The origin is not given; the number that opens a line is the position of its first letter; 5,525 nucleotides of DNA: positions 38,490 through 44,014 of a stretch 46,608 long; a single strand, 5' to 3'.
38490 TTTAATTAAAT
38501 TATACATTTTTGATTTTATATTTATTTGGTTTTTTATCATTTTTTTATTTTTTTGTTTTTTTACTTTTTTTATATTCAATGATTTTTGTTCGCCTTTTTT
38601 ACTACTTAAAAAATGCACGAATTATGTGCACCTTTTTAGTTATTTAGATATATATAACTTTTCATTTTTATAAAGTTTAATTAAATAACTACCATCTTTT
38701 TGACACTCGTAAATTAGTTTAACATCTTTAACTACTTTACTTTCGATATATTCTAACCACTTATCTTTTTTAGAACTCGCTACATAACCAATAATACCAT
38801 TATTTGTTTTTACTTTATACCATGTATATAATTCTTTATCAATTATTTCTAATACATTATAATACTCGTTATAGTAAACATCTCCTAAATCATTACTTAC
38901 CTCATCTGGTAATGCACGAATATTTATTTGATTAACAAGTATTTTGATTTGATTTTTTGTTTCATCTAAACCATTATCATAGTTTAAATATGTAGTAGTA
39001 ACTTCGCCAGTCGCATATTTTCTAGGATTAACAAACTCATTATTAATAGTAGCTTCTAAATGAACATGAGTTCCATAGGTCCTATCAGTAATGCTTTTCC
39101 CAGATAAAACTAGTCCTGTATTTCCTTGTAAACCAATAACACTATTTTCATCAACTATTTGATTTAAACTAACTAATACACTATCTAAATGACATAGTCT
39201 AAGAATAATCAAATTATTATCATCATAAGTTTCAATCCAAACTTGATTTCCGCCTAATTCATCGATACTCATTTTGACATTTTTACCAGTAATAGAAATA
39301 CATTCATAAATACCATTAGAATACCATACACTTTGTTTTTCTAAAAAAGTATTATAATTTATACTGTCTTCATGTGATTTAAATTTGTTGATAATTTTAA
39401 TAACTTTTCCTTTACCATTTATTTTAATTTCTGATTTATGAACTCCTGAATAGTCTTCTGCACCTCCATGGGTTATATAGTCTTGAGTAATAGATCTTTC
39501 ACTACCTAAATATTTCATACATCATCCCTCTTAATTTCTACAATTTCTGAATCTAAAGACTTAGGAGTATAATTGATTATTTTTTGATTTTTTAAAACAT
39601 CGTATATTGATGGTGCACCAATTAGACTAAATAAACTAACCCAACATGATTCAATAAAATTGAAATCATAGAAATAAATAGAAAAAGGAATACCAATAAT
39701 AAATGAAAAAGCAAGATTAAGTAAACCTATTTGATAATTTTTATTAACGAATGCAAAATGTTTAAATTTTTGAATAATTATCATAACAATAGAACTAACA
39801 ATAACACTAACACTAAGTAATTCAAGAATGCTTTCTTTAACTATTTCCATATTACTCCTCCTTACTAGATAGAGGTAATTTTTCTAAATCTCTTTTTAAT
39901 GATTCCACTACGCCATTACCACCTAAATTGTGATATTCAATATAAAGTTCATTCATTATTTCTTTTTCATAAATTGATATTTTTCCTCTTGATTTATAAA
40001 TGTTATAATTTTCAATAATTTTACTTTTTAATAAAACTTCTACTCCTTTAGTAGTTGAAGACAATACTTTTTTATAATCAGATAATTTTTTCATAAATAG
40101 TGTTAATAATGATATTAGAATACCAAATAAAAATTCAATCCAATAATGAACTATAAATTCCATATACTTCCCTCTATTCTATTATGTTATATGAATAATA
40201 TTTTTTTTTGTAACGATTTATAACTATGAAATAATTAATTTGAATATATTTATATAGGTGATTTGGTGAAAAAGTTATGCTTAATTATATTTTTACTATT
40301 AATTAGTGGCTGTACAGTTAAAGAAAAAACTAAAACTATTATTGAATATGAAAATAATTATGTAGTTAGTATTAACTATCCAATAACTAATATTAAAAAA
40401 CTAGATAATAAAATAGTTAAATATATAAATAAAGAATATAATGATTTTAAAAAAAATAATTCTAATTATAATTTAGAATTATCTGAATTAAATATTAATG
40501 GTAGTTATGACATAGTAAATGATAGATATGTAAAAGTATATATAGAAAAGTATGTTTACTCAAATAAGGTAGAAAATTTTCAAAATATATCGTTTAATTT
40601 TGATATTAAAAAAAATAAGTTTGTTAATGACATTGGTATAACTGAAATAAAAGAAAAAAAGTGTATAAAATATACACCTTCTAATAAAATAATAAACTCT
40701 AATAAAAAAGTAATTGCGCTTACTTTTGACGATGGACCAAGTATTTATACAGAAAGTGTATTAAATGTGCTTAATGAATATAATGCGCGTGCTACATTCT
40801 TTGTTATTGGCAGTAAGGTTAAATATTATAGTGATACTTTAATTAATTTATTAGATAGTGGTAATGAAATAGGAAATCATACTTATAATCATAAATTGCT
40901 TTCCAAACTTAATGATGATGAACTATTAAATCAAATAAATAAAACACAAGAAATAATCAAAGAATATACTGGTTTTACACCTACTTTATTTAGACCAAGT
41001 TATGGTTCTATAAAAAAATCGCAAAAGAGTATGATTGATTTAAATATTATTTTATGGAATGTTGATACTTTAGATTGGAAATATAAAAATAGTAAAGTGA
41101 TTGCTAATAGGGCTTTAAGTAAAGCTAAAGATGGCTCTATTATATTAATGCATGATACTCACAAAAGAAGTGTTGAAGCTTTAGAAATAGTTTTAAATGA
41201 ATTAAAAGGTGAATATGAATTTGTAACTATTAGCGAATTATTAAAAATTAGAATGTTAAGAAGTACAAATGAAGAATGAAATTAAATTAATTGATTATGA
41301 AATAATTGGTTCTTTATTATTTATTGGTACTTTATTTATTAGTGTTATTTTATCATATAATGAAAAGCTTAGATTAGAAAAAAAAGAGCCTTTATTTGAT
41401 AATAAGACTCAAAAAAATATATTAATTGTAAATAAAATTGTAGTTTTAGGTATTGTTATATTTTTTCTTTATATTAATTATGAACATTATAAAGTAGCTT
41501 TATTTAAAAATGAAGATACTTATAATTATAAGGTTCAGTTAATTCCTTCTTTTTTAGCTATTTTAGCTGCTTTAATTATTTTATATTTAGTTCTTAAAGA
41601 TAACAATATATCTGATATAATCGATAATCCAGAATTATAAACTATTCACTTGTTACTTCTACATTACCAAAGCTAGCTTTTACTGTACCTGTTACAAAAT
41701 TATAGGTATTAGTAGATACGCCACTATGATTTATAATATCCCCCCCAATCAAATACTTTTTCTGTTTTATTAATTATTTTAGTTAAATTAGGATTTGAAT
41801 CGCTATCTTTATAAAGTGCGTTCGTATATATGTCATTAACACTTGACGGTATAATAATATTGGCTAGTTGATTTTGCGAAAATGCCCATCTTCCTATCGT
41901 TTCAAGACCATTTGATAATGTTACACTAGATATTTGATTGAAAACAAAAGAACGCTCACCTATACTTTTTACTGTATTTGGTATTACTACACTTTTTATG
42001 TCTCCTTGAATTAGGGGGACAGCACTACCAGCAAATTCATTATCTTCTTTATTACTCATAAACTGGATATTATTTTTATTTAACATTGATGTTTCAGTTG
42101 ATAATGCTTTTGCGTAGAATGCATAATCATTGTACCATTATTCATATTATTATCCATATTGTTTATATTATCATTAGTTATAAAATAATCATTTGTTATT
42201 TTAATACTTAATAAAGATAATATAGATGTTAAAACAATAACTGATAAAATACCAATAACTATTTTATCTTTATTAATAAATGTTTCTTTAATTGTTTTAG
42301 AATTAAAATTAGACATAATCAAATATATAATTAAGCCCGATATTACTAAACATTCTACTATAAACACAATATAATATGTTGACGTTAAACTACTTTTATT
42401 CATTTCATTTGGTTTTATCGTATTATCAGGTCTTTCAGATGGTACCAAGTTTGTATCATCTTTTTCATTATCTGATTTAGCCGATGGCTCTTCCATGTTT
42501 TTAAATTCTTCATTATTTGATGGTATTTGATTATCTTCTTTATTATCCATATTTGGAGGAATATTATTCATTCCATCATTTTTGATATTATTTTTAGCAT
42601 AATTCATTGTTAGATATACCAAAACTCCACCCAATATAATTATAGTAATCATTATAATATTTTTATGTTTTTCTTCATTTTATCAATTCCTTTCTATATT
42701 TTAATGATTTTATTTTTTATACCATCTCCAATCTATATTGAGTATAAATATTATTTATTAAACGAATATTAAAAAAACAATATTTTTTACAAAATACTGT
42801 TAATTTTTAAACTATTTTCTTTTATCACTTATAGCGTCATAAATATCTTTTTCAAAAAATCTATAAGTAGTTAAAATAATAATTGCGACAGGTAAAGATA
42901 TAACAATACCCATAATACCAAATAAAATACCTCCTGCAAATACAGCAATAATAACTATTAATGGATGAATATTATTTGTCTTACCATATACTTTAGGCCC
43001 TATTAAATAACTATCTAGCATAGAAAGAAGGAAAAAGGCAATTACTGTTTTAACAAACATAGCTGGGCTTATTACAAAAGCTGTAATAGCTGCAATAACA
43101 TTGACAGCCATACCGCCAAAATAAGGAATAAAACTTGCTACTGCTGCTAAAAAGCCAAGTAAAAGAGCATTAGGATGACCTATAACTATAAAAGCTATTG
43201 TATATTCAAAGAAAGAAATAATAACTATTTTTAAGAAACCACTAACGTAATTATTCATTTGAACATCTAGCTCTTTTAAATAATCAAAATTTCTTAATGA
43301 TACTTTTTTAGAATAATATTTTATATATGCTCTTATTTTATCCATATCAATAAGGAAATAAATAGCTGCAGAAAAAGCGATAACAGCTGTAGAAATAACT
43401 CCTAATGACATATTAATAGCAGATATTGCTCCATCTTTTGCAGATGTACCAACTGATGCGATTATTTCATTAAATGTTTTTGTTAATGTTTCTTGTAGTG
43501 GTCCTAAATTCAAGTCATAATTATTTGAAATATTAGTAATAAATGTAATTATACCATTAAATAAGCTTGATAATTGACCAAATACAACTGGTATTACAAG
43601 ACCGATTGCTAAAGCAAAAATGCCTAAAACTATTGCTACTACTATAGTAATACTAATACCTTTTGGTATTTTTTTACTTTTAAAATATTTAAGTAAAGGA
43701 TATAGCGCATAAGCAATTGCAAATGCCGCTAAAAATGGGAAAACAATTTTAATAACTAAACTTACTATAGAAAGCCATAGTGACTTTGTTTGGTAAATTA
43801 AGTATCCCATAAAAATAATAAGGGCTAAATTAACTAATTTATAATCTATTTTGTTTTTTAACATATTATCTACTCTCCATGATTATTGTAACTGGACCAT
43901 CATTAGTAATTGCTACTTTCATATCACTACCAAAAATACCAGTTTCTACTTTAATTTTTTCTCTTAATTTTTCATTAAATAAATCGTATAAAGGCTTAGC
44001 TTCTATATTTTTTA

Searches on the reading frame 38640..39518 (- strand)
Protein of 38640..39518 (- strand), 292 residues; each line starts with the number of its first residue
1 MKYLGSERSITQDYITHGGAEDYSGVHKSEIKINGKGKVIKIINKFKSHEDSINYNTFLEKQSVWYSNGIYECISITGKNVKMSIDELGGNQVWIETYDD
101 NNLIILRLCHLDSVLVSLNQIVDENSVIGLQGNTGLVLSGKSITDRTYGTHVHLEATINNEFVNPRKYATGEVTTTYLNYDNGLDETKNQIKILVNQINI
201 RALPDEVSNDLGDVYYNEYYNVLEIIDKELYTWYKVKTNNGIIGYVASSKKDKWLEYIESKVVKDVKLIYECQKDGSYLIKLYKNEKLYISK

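Call 10: search_protein_families(library=pfam, proteins=[window:38640-39518:-], max_evalue=0.001)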
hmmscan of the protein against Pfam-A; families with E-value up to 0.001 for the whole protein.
window:38640-39518:- (292 aa): 2 families
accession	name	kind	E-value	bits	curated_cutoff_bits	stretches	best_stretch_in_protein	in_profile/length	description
PF08239.17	SH3_3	-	1.1e-07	32.3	27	1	198-249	3-51/54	Bacterial SH3 domain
PF01551.29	Peptidase_M23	-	1.1e-06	29.2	28.7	1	88-165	32-96/96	Peptidase family M23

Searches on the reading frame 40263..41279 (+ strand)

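Call 10: search_protein_families(library=pfam, proteins=[window:40263-41279:+], max_evalue=0.001)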
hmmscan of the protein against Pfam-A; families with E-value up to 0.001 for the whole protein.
window:40263-41279:+ (338 aa): 1 family
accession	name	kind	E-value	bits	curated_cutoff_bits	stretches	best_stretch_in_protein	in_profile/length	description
PF01522.26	Polysacc_deac_1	-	2.8e-36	124.7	23.1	1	146-253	4-111/124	Polysaccharide deacetylase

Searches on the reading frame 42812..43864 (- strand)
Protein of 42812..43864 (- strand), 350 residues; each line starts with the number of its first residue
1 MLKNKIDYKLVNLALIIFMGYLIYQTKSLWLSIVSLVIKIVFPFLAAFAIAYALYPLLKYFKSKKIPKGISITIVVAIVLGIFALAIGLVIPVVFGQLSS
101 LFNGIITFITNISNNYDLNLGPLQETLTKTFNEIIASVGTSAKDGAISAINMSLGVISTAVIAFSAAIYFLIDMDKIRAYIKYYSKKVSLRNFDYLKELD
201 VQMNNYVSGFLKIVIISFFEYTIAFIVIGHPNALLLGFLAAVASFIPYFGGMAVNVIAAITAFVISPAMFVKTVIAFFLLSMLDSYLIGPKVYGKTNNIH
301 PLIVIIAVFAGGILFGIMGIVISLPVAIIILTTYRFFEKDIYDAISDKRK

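Call 10: search_protein_families(library=pfam, proteins=[window:42812-43864:-], max_evalue=0.001)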
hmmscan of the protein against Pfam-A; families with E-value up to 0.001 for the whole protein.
window:42812-43864:- (350 aa): 1 family
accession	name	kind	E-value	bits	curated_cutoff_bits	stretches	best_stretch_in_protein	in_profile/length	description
PF01594.21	AI-2E_transport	-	5.8e-49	167.5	34.3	1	28-335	19-324/327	AI-2E family transporter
